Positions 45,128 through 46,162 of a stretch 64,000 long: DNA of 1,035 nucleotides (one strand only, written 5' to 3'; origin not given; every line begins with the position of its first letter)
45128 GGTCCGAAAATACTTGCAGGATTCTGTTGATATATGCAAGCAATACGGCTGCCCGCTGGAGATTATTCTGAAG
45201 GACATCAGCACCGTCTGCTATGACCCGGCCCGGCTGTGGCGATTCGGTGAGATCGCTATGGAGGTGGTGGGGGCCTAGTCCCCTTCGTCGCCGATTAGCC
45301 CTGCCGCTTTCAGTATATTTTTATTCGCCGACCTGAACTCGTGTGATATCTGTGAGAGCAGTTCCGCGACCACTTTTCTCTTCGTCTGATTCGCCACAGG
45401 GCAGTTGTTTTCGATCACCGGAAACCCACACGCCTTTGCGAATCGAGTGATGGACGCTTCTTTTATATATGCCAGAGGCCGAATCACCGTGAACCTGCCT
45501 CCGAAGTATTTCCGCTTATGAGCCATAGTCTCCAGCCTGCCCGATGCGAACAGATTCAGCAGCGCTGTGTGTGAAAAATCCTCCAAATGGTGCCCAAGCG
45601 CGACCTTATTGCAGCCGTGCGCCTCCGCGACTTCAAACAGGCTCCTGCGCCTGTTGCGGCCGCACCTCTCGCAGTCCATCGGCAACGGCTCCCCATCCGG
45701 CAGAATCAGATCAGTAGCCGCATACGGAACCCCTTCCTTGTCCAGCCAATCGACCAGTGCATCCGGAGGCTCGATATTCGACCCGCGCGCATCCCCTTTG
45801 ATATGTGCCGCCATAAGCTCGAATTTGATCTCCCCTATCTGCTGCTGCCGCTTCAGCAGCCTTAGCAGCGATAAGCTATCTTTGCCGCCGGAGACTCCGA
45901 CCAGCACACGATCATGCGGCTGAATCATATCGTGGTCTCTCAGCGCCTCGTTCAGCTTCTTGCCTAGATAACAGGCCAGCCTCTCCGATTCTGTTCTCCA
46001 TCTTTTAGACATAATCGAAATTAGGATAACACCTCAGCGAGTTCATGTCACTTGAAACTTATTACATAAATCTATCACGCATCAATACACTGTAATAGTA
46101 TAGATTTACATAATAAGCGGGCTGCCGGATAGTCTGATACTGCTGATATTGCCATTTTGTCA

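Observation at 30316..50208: Array of four giant secreted mosaic proteins: three GHL10-like heads and one cysteine-peptidase head on a shared set of tail modules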

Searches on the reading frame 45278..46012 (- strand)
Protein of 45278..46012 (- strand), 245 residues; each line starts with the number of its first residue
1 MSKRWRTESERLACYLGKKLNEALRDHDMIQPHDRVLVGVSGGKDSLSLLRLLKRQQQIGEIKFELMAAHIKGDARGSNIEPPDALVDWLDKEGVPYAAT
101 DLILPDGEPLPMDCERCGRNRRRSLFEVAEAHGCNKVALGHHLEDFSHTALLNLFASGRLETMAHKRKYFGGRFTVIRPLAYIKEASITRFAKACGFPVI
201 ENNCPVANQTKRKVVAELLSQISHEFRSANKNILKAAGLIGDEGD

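Call 6: search_protein_families(library=pfam, proteins=[window:45278-46012:-], max_evalue=0.001)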
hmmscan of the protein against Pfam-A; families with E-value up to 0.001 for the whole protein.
window:45278-46012:- (245 aa): 1 family
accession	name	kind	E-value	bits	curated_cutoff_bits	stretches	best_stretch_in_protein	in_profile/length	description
PF01171.26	ATP_bind_3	-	5.3e-17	62.6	27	1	36-203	2-167/182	PP-loop family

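Call 84: search_protein_families(library=ncbifam, proteins=[window:45278-46012:-], max_evalue=0.001)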
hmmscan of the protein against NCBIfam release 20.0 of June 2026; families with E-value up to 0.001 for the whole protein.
window:45278-46012:- (245 aa): 6 families
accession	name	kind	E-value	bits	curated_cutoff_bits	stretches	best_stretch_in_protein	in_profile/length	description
NF007972.0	PRK10696.1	equivalog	9.8e-51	172.8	272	1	5-237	13-248/295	tRNA 2-thiocytidine(32) synthetase TtcA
TIGR02432.1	lysidine_TilS_N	equivalog_domain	4.8e-22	78.8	93.6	1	35-213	1-181/189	tRNA lysidine(34) synthetase TilS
NF047749.1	tRNAThiolNcsA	equivalog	1.9e-12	47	500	1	34-234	54-272/322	tRNA 2-thiolation protein NcsA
NF049949.1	tRNAsynTtuAPyrococ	equivalog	8.6e-12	44.8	450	2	113-225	127-241/292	tRNA-5-methyluridine(54) 2-sulfurtransferase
NF007942.0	PRK10660.1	equivalog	8.8e-05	21.5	606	1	29-206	13-186/439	tRNA lysidine(34) synthetase TilS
TIGR00269.1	TIGR00269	hypoth_equivalog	0.00023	21.4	62.75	1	177-235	4-62/104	TIGR00269 family protein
